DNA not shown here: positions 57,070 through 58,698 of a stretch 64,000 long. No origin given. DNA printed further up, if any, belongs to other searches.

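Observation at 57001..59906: Radical-SAM/SPASM enzyme, Cys-rich peptide and HExxH peptidase inserted into the 5' end of a TrmH-family gene: candidate undescribed RiPP (ranthipeptide/sactipeptide-like) locus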

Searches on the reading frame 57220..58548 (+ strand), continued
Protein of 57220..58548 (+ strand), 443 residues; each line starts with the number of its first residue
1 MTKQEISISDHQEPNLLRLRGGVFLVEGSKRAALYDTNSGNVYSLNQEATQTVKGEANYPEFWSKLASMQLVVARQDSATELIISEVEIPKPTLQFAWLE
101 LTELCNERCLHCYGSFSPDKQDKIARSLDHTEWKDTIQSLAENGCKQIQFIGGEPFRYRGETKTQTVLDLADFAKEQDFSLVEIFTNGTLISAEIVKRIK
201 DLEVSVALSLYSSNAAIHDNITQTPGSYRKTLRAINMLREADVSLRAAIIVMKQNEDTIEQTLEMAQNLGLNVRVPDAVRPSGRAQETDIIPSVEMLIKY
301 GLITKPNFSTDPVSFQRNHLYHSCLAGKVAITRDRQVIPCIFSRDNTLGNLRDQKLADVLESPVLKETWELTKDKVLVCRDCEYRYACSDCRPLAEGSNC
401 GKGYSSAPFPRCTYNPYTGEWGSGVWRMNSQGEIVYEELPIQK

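Call 33: search_protein_families(library=ncbifam, proteins=[L105:4001-4831:+, L036:5001-5816:+, L090:2116-3354:+, L013:5001-6164:+], max_evalue=0.1)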
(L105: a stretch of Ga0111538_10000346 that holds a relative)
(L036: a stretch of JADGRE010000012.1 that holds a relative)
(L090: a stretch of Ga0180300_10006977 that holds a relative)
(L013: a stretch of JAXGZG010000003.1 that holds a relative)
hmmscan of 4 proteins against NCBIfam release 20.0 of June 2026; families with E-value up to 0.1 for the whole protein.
L105:4001-4831:+ (277 aa): 52 families (the best 25 are shown)
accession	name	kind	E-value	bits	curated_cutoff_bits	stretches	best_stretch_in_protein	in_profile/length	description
NF045574.1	sacti_mat_StsB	exception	1e-20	74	625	1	8-250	106-362/466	StsB family radical SAM/SPASM domain sactipeptide maturase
TIGR04055.1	rSAM_NirJ2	equivalog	1.5e-19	70.7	500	1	7-175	9-175/326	putative heme d1 biosynthesis radical SAM protein NirJ2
TIGR04546.1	rSAM_ahbC_deAc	equivalog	7.1e-19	67.9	650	1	6-182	47-223/390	12,18-didecarboxysiroheme deacetylase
TIGR02666.1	moaA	equivalog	6e-18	64.9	284.05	1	6-164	18-185/336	GTP 3',8-cyclase MoaA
TIGR02668.1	moaA_archaeal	equivalog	3.8e-17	62.2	325.25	1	5-160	17-174/303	GTP 3',8-cyclase MoaA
NF001199.0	PRK00164.2-1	equivalog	4.4e-17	62.2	231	1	5-161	19-177/308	GTP 3',8-cyclase MoaA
NF038332.1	rSAM_rare_HxsC4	exception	4.7e-16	58.9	500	1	8-178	24-200/335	radical SAM protein HxsC4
TIGR04051.1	rSAM_NirJ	equivalog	8e-16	57.9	515.45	1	3-181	7-185/354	heme d1 biosynthesis radical SAM protein NirJ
TIGR04303.1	GeoRSP_rSAM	equivalog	8.9e-16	58.4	400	1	7-170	14-175/325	GeoRSP system radical SAM/SPASM protein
TIGR04053.2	TIGR04053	equivalog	1.1e-15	57.7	395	1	7-183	17-197/366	TIGR04053 family radical SAM/SPASM domain-containing protein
NF038283.1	viperin_w_prok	equivalog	1.6e-15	57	180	1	5-123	9-135/281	viperin family antiviral radical SAM protein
NF049973.1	radical_Rv1681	equivalog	1.8e-15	56.7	380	1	8-164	82-239/326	Rv1681 family radical SAM protein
TIGR04347.1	pseudo_SAM_Halo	equivalog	5.6e-15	55.5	525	1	6-183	46-223/390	TIGR04347 family pseudo-SAM/SPASM protein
TIGR04251.1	SCM_rSAM_ScmF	equivalog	3.1e-14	53.1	400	1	5-185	11-195/353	SynChlorMet cassette radical SAM/SPASM protein ScmF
TIGR04545.1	rSAM_ahbD_hemeb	equivalog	7.8e-14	51.9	500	1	3-178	5-181/339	heme b synthase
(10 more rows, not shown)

L036:5001-5816:+ (272 aa): 46 families (the best 25 are shown)
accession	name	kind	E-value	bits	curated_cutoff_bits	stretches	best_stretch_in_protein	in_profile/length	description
TIGR04053.2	TIGR04053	equivalog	3.6e-21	75.8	395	1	2-181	12-193/366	TIGR04053 family radical SAM/SPASM domain-containing protein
TIGR04546.1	rSAM_ahbC_deAc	equivalog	1.2e-18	67.1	650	1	3-169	44-208/390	12,18-didecarboxysiroheme deacetylase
TIGR04545.1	rSAM_ahbD_hemeb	equivalog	9.3e-17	61.5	500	1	3-173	5-176/339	heme b synthase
TIGR04055.1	rSAM_NirJ2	equivalog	5.4e-16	59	500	1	5-154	7-156/326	putative heme d1 biosynthesis radical SAM protein NirJ2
TIGR02668.1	moaA_archaeal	equivalog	2.5e-15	56.2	325.25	1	2-160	14-174/303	GTP 3',8-cyclase MoaA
NF049973.1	radical_Rv1681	equivalog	3.6e-15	55.7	380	1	7-167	81-242/326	Rv1681 family radical SAM protein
TIGR04051.1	rSAM_NirJ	equivalog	4.1e-15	55.6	515.45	1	3-180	7-182/354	heme d1 biosynthesis radical SAM protein NirJ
TIGR04251.1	SCM_rSAM_ScmF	equivalog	5.8e-15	55.5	400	1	3-185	9-193/353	SynChlorMet cassette radical SAM/SPASM protein ScmF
TIGR04303.1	GeoRSP_rSAM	equivalog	1.2e-14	54.6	400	1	6-157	13-162/325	GeoRSP system radical SAM/SPASM protein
TIGR02666.1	moaA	equivalog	1.3e-14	53.9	284.05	1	4-160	16-181/336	GTP 3',8-cyclase MoaA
NF012164.0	AlbA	equivalog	2.5e-14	52.6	850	1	2-164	117-280/442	subtilosin maturase AlbA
NF001199.0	PRK00164.2-1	equivalog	4e-14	52.5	231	1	2-158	16-174/308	GTP 3',8-cyclase MoaA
TIGR02109.1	PQQ_syn_pqqE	equivalog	4.2e-14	52.2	381.35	1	2-162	11-172/358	pyrroloquinoline quinone biosynthesis protein PqqE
TIGR03977.1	rSAM_pair_HxsC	equivalog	1.2e-13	50.6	267.9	1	4-156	31-187/292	His-Xaa-Ser system radical SAM maturase HxsC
TIGR04054.1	rSAM_NirJ1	equivalog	1.3e-13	50.4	650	1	4-160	42-198/387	putative heme d1 biosynthesis radical SAM protein NirJ1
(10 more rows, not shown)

L090:2116-3354:+ (413 aa): 82 families (the best 25 are shown)
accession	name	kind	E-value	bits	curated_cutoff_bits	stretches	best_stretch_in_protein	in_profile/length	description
TIGR04545.1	rSAM_ahbD_hemeb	equivalog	5.7e-40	137.8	500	2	101-282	4-183/339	heme b synthase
TIGR04053.2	TIGR04053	equivalog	6.2e-40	137.6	395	2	98-286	10-198/366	TIGR04053 family radical SAM/SPASM domain-containing protein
NF045574.1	sacti_mat_StsB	exception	1.5e-36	126.3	625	2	89-284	88-279/466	StsB family radical SAM/SPASM domain sactipeptide maturase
TIGR04055.1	rSAM_NirJ2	equivalog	8.6e-35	120.8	500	2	102-282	5-182/326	putative heme d1 biosynthesis radical SAM protein NirJ2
TIGR02109.1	PQQ_syn_pqqE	equivalog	2e-33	115.8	381.35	2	99-265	9-175/358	pyrroloquinoline quinone biosynthesis protein PqqE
TIGR04250.1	SCM_rSAM_ScmE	equivalog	6.8e-33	114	400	2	98-258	4-164/358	SynChlorMet cassette radical SAM/SPASM protein ScmE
NF050035.1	rSAM_WgK_link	exception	1.1e-31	110.1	650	2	101-291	13-204/367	radical SAM/SPASM peptide maturase WgkB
TIGR04347.1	pseudo_SAM_Halo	equivalog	1.7e-31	109.8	525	2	98-265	40-205/390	TIGR04347 family pseudo-SAM/SPASM protein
TIGR02668.1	moaA_archaeal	equivalog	1.1e-28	100.1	325.25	1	99-261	12-175/303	GTP 3',8-cyclase MoaA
TIGR04546.1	rSAM_ahbC_deAc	equivalog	1.2e-28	100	650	1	102-264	44-205/390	12,18-didecarboxysiroheme deacetylase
NF001199.0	PRK00164.2-1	equivalog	1.4e-27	96.7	231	1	99-263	14-179/308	GTP 3',8-cyclase MoaA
TIGR04193.1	SPASM_w_grasp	equivalog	9.4e-27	94.3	175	1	307-402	239-332/342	grasp-with-spasm system SPASM domain peptide maturase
TIGR04051.1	rSAM_NirJ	equivalog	2.8e-26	92.4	515.45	2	102-266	7-170/354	heme d1 biosynthesis radical SAM protein NirJ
TIGR02666.1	moaA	equivalog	5.9e-26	91.2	284.05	1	99-264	12-185/336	GTP 3',8-cyclase MoaA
TIGR04303.1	GeoRSP_rSAM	equivalog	1e-25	91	400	1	102-265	10-170/325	GeoRSP system radical SAM/SPASM protein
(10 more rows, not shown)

L013:5001-6164:+ (388 aa): 69 families (the best 25 are shown)
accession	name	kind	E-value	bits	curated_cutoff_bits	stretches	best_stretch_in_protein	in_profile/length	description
TIGR04545.1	rSAM_ahbD_hemeb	equivalog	1.9e-29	103.2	500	2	76-241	4-166/339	heme b synthase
NF045574.1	sacti_mat_StsB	exception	7.2e-24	84.4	625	1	61-240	85-259/466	StsB family radical SAM/SPASM domain sactipeptide maturase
TIGR04193.1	SPASM_w_grasp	equivalog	7.3e-24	84.8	175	1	285-387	231-333/342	grasp-with-spasm system SPASM domain peptide maturase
TIGR04251.1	SCM_rSAM_ScmF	equivalog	1e-22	81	400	1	71-253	3-185/353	SynChlorMet cassette radical SAM/SPASM protein ScmF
TIGR04053.2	TIGR04053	equivalog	9.8e-22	77.7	395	2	74-241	10-177/366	TIGR04053 family radical SAM/SPASM domain-containing protein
TIGR04055.1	rSAM_NirJ2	equivalog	1.2e-21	77.6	500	2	77-241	5-165/326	putative heme d1 biosynthesis radical SAM protein NirJ2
TIGR04250.1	SCM_rSAM_ScmE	equivalog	1.2e-21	77.1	400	2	74-234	5-162/358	SynChlorMet cassette radical SAM/SPASM protein ScmE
TIGR04347.1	pseudo_SAM_Halo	equivalog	3e-21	76.1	525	2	74-238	41-200/390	TIGR04347 family pseudo-SAM/SPASM protein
TIGR04051.1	rSAM_NirJ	equivalog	3.8e-20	72.2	515.45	1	76-230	6-156/354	heme d1 biosynthesis radical SAM protein NirJ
TIGR04546.1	rSAM_ahbC_deAc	equivalog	9e-20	70.8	650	1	74-235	42-198/390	12,18-didecarboxysiroheme deacetylase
TIGR03962.1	mycofact_rSAM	equivalog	7e-19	68.2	265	1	76-241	16-177/339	mycofactocin radical SAM maturase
NF012164.0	AlbA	equivalog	1.2e-18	66.8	850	1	75-336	116-384/442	subtilosin maturase AlbA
TIGR02109.1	PQQ_syn_pqqE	equivalog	3.6e-18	65.7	381.35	1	74-386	9-339/358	pyrroloquinoline quinone biosynthesis protein PqqE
TIGR04303.1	GeoRSP_rSAM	equivalog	1.1e-17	64.6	400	1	78-238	11-165/325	GeoRSP system radical SAM/SPASM protein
TIGR04054.1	rSAM_NirJ1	equivalog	5.9e-17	61.4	650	1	74-238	38-198/387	putative heme d1 biosynthesis radical SAM protein NirJ1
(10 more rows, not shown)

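Call 38: search_protein_families(library=pfam, proteins=[P0029], max_evalue=5)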
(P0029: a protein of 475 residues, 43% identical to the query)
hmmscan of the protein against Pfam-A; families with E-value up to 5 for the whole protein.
P0029 (475 aa): 5 families
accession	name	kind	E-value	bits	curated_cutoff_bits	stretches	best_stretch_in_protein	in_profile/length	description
PF04055.27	Radical_SAM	-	2.4e-21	77.1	29.5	1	100-283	3-165/166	Radical SAM superfamily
PF13186.11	SPASM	-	6.2e-09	36.4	21.5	1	343-401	4-67/67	Iron-sulfur cluster-binding domain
PF19238.5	Radical_SAM_2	-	2e-05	24.7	26.7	2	207-273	62-129/151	Radical SAM-like domain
PF13353.11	Fer4_12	-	8.8e-05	23.3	22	1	102-220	13-105/137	4Fe-4S single cluster domain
PF02268.21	TFIIA_gamma_N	-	0.022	15.3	33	1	362-384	6-28/47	Transcription initiation factor IIA, gamma subunit, helical domain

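Call 46: predict_structure(alignment_id=A1)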
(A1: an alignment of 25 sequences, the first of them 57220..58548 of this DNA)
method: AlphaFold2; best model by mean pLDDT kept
length: 443 residues; sequences in the alignment: 25
mean_pLDDT: 78.7   pTM: 0.79
mean pLDDT of the five models: 78.7, 75.1, 74.5, 72.8, 71.7
residues with pLDDT >= 90: 142; 70-90: 184; 50-70: 76; < 50: 41
segments of 3 or more residues with pLDDT < 50: 1-15, 114-123, 395-407
pLDDT, mean of each block of 10 residues (from residue 1): 35 61 86 90 90 84 89 70 60 86 71 49 68 96 94 87 92 97 94 96 95 93 90 96 93 91 94 81 57 79 74 82 80 84 68 88 81 66 74 47 49 73 70 71 48
secondary structure, 60 per line:
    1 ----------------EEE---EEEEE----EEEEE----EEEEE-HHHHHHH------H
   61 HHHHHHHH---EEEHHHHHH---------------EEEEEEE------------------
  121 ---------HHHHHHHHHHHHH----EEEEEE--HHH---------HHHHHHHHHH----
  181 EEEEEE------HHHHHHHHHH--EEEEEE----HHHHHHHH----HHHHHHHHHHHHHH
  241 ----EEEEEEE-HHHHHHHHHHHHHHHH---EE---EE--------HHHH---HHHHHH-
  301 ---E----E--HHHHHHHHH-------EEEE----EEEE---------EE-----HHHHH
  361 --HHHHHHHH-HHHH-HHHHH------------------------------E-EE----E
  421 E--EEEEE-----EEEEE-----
elements in order: E17-19 E23-27 E32-36 E41-45 H47-53 H60-68 E72-74 H75-80 E96-102 H130-142 E147-152 H167-176 E181-186 H193-202 E205-210 H215-222 H227-240 E245-251 H253-268 H287-290 H294-299 H312-320 E328-331 E336-339 H356-360 H363-370 H372-375 H377-381 E424-428 E434-438

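Call 53: search_solved_structures(query=A1, max_evalue=0.001, show_alignments=2)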
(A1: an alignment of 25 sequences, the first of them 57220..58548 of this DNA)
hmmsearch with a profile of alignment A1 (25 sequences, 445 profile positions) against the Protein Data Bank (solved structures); distinct sequences matched with E-value up to 0.001: 21.
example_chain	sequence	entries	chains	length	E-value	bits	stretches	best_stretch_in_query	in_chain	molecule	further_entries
6efn_A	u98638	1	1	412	3.2e-19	72.2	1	97-361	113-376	Sporulation killing factor maturation protein SkfB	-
8vpo_A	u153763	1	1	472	9.8e-12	47.6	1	77-254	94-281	Radical SAM core domain-containing protein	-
9dfu_A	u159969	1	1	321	4.1e-11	45.5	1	99-265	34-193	Radical SAM core domain-containing protein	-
9dfn_A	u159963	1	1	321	4.9e-11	45.3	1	100-265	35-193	Radical SAM core domain-containing protein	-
1tv7_A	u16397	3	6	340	1.2e-10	44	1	97-271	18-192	Molybdenum cofactor biosynthesis protein A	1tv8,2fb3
2fb2_A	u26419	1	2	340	1.2e-10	44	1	97-271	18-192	Molybdenum cofactor biosynthesis protein A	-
7voc_C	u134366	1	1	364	1.4e-10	43.8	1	93-270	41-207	Cytosylglucuronate decarboxylase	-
7vob_C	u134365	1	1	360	1.4e-10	43.8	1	94-270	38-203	Cytosylglucuronate decarboxylase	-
6b4c_A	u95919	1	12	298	2.1e-10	43.2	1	99-256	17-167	Viperin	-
9dgw_A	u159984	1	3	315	2.2e-10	43.1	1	99-256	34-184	Radical SAM core domain-containing protein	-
7n7i_A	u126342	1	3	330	2.2e-10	43.1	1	99-253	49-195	Viperin-like enzyme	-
9dfw_A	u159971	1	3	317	2.4e-10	43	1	99-253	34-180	Radical SAM core domain-containing protein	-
4m7t_A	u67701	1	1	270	3.7e-08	35.8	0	93-202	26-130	BtrN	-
5wgg_A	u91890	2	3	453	4.7e-08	35.4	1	84-211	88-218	Radical SAM domain protein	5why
4m7s_A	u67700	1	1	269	6.7e-08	34.9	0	95-202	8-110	BtrN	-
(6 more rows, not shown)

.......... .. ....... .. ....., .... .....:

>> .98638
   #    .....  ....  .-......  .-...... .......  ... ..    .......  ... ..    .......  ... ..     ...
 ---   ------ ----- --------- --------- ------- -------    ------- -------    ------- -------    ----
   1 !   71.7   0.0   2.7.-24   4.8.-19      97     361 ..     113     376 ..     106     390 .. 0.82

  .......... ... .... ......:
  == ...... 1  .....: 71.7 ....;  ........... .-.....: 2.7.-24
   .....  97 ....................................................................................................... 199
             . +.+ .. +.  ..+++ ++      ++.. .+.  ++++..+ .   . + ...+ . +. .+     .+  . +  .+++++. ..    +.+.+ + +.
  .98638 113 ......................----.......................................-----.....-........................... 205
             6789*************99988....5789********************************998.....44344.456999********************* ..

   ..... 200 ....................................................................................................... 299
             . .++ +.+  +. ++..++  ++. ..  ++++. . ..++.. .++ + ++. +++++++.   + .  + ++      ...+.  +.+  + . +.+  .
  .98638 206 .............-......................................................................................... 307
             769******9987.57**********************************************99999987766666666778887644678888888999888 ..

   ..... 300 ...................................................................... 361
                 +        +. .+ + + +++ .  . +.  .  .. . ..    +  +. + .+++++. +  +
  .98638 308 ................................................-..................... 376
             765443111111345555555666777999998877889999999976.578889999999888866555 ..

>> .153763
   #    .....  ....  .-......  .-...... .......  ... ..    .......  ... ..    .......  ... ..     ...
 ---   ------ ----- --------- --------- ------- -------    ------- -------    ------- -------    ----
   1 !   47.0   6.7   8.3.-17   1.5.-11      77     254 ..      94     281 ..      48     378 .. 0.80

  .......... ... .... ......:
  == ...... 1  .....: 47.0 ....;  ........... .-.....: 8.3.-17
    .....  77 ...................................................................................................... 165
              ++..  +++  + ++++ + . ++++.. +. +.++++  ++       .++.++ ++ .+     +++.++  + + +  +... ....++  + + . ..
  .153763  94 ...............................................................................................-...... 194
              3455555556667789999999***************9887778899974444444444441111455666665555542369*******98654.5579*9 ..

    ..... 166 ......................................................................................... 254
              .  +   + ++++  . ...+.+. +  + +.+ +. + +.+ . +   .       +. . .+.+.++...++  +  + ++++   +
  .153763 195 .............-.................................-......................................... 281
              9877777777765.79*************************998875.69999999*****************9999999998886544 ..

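Call 67: find_related_loci(query=A1, collection=viral_contigs, flank=5000)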
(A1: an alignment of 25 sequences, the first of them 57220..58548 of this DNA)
Query A1 (443 aa) in viral_contigs; peptide patterns used: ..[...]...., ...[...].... (x = any residue, [..] = any of these).
63 stretches matched a pattern; 4 encode a relative of the query (tblastn E <= 1e-3); 4 distinct loci.
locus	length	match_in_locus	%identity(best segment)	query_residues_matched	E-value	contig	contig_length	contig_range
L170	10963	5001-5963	27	73-391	4e-24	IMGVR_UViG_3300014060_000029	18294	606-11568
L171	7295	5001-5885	24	99-391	7e-17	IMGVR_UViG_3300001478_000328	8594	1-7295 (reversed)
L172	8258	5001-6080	24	15-391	3e-16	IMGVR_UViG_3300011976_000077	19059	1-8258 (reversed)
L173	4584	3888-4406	28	90-275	2e-11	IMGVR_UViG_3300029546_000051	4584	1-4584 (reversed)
